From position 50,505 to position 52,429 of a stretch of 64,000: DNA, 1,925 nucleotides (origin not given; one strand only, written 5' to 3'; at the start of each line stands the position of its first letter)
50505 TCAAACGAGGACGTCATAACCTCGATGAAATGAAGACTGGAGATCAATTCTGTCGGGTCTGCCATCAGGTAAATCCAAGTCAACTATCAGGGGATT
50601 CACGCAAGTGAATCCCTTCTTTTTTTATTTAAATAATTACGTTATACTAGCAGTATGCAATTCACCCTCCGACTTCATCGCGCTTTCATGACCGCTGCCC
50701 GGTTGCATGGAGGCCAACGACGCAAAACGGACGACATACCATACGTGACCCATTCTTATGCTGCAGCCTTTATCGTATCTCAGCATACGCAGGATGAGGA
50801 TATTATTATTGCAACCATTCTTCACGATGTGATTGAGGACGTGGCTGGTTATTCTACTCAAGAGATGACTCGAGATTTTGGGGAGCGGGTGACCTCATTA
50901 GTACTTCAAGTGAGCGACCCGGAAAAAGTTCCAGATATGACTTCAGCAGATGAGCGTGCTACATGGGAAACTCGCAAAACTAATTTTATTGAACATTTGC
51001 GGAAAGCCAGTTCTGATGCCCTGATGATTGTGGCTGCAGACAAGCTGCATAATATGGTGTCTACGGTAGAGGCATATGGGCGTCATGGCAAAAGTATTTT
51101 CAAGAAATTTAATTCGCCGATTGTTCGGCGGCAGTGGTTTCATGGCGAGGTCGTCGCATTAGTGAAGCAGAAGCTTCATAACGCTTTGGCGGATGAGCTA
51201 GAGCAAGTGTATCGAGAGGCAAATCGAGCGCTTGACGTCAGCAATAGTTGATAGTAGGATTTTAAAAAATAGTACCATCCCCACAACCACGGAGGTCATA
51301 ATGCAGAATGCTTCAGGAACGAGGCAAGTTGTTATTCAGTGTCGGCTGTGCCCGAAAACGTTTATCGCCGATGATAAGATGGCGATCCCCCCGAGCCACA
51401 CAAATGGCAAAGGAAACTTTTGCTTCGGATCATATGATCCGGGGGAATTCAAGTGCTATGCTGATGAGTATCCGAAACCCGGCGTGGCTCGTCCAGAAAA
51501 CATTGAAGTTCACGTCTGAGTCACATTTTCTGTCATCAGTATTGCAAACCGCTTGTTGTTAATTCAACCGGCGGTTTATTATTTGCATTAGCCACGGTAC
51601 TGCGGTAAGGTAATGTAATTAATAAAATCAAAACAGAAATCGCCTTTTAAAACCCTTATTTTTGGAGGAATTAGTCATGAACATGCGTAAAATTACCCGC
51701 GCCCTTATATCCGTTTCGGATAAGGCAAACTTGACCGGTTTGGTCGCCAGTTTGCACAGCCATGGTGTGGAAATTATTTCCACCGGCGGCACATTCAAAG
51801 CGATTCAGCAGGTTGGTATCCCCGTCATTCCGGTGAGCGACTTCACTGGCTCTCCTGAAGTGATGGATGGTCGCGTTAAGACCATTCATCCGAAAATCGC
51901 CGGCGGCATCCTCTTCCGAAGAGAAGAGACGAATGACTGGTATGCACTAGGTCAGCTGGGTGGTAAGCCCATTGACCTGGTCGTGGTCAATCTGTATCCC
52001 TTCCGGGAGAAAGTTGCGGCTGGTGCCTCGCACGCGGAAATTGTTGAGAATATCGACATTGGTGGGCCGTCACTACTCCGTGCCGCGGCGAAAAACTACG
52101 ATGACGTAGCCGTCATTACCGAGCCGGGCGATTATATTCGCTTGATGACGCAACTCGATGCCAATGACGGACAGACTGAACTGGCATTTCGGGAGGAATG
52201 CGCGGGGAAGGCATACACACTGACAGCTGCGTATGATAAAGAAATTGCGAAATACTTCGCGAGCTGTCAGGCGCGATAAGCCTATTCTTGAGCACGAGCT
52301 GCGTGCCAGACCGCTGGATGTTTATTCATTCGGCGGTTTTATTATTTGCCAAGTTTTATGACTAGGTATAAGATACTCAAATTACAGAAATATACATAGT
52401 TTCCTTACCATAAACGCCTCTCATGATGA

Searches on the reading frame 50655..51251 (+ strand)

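Call 73: search_protein_families(library=pfam, proteins=[window:50655-51251:+], max_evalue=0.0001)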
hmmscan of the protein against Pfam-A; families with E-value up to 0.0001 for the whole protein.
window:50655-51251:+ (198 aa): 2 families
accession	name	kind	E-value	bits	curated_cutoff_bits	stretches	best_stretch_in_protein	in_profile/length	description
PF13328.12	HD_4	-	1e-21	77.7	27.2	1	10-146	1-143/156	HD domain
PF01966.28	HD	-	2.4e-05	25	22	1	30-134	1-116/116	HD domain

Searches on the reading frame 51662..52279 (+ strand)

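Call 73: search_protein_families(library=pfam, proteins=[window:51662-52279:+], max_evalue=0.0001)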
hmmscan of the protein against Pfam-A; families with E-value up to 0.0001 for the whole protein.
window:51662-52279:+ (205 aa): 2 families
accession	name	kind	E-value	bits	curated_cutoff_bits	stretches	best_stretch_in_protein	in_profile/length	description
PF02142.27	MGS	-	5.3e-20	71.8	24.1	1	26-136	4-93/94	MGS-like domain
PF01808.24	AICARFT_IMPCHas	-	8.3e-15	55.5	25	1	142-201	1-59/311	AICARFT/IMPCHase bienzyme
